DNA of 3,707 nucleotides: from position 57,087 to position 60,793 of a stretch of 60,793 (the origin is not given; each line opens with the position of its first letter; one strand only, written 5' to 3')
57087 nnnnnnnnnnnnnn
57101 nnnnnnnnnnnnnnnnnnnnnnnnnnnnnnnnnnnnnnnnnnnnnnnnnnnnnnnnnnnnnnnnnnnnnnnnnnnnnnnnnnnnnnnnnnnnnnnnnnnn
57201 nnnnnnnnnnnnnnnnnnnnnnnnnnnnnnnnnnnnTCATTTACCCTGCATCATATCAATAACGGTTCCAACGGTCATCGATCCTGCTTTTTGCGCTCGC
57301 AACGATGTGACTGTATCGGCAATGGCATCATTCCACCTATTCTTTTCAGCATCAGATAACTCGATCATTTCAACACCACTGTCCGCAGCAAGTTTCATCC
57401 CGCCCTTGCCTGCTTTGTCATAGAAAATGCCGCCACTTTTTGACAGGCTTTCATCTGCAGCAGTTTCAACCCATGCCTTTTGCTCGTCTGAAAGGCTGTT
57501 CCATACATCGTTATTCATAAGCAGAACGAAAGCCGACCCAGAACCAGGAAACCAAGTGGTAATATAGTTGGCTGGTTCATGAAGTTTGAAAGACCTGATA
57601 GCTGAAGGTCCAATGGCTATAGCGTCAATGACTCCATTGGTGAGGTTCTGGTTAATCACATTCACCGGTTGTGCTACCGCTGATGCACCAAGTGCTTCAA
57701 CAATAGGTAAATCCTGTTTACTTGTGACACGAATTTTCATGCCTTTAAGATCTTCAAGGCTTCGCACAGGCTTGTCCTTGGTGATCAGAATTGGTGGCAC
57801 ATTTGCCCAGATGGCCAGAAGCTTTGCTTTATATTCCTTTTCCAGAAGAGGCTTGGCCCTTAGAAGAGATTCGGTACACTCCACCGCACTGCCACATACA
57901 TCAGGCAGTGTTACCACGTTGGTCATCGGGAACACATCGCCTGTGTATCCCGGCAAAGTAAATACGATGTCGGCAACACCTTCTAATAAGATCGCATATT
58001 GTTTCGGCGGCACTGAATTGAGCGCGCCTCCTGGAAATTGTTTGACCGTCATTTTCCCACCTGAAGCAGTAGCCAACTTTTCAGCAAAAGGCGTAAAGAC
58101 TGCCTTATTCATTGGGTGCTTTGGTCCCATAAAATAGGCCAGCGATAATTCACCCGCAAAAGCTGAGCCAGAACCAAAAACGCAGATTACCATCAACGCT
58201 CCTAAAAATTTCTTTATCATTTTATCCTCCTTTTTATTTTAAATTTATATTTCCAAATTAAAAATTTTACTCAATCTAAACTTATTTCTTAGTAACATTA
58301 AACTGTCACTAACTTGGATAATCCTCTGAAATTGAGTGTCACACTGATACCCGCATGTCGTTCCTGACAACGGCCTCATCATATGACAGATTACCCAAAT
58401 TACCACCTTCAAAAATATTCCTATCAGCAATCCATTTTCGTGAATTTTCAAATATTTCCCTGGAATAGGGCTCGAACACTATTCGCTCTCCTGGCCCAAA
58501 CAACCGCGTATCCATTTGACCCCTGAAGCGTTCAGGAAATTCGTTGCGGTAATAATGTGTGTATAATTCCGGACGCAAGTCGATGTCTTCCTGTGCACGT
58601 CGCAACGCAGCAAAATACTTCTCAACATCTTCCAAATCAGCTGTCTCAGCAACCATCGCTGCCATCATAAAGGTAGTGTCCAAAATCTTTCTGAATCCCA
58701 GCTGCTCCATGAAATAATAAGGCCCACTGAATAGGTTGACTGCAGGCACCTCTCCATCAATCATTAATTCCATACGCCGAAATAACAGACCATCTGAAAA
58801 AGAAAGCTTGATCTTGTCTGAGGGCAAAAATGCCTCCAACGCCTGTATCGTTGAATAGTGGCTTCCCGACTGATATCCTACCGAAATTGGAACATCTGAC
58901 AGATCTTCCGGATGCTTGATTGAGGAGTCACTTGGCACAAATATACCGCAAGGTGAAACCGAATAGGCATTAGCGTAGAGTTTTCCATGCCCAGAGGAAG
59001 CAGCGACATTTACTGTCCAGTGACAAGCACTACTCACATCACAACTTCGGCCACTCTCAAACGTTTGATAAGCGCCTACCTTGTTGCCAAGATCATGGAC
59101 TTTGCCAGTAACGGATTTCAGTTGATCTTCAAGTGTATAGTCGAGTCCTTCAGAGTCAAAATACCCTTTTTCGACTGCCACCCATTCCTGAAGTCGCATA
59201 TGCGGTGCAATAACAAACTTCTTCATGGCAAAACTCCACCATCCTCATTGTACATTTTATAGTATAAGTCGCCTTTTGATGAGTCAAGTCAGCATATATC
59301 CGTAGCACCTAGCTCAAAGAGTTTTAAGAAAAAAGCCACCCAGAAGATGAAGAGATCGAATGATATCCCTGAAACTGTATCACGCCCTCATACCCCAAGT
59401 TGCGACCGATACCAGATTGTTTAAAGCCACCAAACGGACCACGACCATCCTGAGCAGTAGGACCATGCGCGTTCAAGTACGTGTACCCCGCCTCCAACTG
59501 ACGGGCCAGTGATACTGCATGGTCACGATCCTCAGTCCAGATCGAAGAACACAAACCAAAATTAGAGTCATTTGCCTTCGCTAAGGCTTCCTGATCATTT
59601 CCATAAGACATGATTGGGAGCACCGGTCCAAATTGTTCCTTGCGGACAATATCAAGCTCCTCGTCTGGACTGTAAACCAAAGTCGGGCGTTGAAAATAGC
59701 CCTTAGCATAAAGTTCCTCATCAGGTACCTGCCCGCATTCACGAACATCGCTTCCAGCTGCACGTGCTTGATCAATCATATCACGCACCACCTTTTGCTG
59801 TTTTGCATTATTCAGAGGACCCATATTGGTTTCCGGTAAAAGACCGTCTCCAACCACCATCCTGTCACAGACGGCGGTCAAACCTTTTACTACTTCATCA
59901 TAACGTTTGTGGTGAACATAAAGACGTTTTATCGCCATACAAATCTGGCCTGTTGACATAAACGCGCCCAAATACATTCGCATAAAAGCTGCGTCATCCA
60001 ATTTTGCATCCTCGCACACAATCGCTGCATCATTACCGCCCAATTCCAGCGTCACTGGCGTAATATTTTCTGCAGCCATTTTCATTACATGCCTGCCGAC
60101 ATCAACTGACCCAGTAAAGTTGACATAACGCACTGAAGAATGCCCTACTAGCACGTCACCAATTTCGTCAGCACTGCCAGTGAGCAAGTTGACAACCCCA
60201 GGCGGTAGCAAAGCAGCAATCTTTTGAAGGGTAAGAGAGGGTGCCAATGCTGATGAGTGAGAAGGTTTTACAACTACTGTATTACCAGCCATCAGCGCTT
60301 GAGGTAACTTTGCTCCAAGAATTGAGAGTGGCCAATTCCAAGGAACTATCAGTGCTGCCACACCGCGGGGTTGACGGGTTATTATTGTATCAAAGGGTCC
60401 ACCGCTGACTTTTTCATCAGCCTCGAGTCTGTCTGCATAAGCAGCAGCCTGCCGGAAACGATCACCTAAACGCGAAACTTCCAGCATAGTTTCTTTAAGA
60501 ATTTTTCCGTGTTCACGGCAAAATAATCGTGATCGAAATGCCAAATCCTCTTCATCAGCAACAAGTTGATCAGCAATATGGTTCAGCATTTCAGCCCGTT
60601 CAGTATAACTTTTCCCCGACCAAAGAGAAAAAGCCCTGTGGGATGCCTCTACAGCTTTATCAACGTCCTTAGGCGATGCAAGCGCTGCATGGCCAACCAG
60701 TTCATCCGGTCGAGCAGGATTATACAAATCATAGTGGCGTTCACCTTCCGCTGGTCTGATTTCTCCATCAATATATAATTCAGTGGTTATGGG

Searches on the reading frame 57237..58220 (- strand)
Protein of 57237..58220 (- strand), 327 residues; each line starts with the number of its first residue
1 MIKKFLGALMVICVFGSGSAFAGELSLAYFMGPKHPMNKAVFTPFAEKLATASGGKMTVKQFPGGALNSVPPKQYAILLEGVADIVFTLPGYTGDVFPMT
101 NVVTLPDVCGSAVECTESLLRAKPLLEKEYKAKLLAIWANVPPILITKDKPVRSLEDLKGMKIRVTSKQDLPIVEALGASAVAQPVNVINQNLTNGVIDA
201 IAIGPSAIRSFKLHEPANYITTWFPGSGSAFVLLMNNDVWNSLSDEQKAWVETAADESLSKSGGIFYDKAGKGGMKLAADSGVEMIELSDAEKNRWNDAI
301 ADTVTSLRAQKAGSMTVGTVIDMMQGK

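Call 27: search_protein_families(library=pfam, proteins=[window:57237-58220:-], max_evalue=0.001)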
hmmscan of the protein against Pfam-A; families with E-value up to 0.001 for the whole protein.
window:57237-58220:- (327 aa): 1 family
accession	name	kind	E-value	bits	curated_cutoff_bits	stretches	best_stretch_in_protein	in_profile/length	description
PF03480.18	DctP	-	7.9e-35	121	23.4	1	28-305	2-280/286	Bacterial extracellular solute-binding protein, family 7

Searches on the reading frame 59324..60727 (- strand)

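Call 27: search_protein_families(library=pfam, proteins=[window:59324-60727:-], max_evalue=0.001)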
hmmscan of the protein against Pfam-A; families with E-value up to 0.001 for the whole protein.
window:59324-60727:- (467 aa): 1 family
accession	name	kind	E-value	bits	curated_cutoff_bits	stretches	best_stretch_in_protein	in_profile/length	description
PF00171.27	Aldedh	-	2.1e-130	435.8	23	1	2-453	12-456/461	Aldehyde dehydrogenase family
